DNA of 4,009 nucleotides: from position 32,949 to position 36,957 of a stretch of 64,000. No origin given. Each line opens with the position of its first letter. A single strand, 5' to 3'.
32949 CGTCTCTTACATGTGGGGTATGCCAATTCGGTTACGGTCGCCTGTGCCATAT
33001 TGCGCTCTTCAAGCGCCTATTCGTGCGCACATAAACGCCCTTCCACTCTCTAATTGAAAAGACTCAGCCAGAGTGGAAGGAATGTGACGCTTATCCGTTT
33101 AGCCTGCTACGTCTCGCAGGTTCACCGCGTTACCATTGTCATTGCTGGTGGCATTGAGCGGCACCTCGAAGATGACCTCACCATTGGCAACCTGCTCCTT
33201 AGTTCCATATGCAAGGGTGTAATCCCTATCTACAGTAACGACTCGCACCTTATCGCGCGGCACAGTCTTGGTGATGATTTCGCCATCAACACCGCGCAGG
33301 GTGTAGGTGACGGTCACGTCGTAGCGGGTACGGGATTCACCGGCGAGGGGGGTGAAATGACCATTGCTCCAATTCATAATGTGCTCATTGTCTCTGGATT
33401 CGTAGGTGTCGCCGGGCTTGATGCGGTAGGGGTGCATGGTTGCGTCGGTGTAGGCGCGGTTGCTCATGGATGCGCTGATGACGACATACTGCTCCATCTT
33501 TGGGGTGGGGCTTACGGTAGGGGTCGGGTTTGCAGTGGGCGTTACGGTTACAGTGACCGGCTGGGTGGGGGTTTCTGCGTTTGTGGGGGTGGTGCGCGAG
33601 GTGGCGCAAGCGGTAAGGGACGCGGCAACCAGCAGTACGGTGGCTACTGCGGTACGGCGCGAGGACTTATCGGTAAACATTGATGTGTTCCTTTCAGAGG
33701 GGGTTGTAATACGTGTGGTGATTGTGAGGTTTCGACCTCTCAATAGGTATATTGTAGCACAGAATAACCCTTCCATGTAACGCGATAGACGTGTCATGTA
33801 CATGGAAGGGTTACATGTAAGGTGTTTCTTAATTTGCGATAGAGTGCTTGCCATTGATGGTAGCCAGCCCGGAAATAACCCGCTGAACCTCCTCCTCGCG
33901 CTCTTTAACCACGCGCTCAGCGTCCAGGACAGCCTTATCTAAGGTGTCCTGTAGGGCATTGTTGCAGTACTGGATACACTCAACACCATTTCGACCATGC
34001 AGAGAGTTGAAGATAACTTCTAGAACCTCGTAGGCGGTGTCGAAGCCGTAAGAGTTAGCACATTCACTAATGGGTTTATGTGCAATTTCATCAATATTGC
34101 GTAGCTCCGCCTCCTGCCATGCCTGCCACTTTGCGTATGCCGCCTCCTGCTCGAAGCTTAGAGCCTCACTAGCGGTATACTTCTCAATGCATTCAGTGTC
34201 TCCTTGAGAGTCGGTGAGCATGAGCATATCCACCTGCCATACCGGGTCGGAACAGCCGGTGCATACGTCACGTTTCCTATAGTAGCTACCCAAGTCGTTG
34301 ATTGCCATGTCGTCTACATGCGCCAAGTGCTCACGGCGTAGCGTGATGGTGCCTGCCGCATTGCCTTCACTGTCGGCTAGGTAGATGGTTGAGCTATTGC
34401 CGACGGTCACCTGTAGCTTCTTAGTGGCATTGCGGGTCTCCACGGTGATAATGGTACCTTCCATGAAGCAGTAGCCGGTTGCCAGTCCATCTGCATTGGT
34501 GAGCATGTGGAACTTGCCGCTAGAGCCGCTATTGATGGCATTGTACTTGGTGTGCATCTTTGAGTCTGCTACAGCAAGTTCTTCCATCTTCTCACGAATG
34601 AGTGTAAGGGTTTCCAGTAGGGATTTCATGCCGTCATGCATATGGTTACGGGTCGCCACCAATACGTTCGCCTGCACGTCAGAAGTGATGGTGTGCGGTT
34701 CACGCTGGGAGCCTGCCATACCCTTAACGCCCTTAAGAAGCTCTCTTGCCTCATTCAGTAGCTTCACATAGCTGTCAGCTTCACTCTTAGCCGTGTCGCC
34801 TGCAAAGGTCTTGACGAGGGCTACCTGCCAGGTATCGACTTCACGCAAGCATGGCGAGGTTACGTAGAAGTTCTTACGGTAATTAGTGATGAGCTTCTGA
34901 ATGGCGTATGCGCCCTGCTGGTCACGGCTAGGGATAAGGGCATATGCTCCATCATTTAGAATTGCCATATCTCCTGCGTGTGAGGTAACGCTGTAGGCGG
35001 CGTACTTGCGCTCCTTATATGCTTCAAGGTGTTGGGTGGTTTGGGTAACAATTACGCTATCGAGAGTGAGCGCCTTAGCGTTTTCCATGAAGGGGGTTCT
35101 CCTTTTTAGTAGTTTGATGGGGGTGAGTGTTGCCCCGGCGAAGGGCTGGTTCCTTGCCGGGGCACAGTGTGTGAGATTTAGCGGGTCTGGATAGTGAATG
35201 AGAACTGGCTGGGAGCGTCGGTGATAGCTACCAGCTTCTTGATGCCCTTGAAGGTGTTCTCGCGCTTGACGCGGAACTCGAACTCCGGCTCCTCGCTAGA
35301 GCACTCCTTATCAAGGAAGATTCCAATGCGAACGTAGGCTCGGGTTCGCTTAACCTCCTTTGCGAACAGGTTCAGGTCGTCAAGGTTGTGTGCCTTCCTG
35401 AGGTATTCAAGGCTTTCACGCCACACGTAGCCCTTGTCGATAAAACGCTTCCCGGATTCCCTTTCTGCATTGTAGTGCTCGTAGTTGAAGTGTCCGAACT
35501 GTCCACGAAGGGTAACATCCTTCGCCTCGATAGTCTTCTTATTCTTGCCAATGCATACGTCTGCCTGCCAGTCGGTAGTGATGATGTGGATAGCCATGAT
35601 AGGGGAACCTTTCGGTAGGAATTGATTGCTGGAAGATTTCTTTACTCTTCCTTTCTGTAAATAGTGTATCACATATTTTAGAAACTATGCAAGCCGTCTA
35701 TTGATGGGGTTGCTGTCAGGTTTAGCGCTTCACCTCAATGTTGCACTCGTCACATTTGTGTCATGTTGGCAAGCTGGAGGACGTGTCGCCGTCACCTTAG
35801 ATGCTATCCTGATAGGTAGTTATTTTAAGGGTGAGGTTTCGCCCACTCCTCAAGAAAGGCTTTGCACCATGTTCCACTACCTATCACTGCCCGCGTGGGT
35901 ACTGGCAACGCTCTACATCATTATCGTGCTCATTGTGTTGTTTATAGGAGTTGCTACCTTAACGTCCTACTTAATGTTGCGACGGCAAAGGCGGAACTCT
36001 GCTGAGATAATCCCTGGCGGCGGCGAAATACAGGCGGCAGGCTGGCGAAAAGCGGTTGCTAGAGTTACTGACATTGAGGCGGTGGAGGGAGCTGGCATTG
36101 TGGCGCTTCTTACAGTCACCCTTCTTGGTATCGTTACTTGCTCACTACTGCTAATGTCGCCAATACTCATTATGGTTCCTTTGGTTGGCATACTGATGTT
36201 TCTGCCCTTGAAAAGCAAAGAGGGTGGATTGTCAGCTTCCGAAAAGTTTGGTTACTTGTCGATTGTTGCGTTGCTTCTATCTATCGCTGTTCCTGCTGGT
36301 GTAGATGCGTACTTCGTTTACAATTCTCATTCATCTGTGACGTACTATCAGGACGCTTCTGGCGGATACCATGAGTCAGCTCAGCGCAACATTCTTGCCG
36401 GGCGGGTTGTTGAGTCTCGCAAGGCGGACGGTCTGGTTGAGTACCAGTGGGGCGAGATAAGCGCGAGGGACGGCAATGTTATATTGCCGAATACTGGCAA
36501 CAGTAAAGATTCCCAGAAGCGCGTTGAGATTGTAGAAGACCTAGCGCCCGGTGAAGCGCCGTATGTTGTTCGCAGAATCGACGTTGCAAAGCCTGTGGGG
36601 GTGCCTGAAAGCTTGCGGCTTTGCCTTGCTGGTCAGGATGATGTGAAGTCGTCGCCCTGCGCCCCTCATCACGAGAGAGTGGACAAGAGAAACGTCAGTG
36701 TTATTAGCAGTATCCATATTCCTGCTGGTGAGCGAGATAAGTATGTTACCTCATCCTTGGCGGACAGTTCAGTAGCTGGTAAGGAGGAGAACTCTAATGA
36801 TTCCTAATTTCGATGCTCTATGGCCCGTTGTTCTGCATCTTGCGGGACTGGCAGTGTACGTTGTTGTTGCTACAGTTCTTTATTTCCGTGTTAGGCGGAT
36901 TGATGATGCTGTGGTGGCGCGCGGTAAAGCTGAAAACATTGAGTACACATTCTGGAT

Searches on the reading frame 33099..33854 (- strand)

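Call 85: search_protein_families(library=phrogs, proteins=[window:33099-33854:-], max_evalue=0.01)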
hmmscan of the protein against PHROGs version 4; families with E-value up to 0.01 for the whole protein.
window:33099-33854:- (251 aa): 1 family
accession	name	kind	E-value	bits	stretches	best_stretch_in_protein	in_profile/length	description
phrog_456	-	lysis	0.0068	17.1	0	63-110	6-51/102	Rz-like spanin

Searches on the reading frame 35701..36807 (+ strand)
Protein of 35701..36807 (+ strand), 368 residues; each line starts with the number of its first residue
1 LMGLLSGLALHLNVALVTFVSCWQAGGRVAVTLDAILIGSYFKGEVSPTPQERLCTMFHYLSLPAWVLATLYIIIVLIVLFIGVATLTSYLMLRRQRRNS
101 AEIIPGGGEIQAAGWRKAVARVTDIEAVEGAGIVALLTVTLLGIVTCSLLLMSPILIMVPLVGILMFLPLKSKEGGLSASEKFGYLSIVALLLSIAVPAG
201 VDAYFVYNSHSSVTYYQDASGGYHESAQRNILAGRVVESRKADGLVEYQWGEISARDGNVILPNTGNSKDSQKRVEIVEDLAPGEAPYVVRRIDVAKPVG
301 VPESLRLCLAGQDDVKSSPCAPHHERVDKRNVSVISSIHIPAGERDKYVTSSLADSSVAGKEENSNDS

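Call 11: search_protein_families(library=pfam, proteins=[window:35701-36807:+], max_evalue=0.01)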
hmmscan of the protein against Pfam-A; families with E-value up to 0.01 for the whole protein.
window:35701-36807:+ (368 aa): 1 family
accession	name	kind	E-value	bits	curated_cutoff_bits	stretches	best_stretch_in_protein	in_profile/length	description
PF11847.13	GT-C_AftD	-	0.008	14.6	26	0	55-96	61-102/661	Alpha-(1->3)-arabinofuranosyltransferase, N-terminal GT-C domain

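Call 12: search_protein_families(library=phrogs, proteins=[window:35701-36807:+], max_evalue=0.001)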
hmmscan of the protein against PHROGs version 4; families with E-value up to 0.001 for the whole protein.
window:35701-36807:+ (368 aa): 0 families
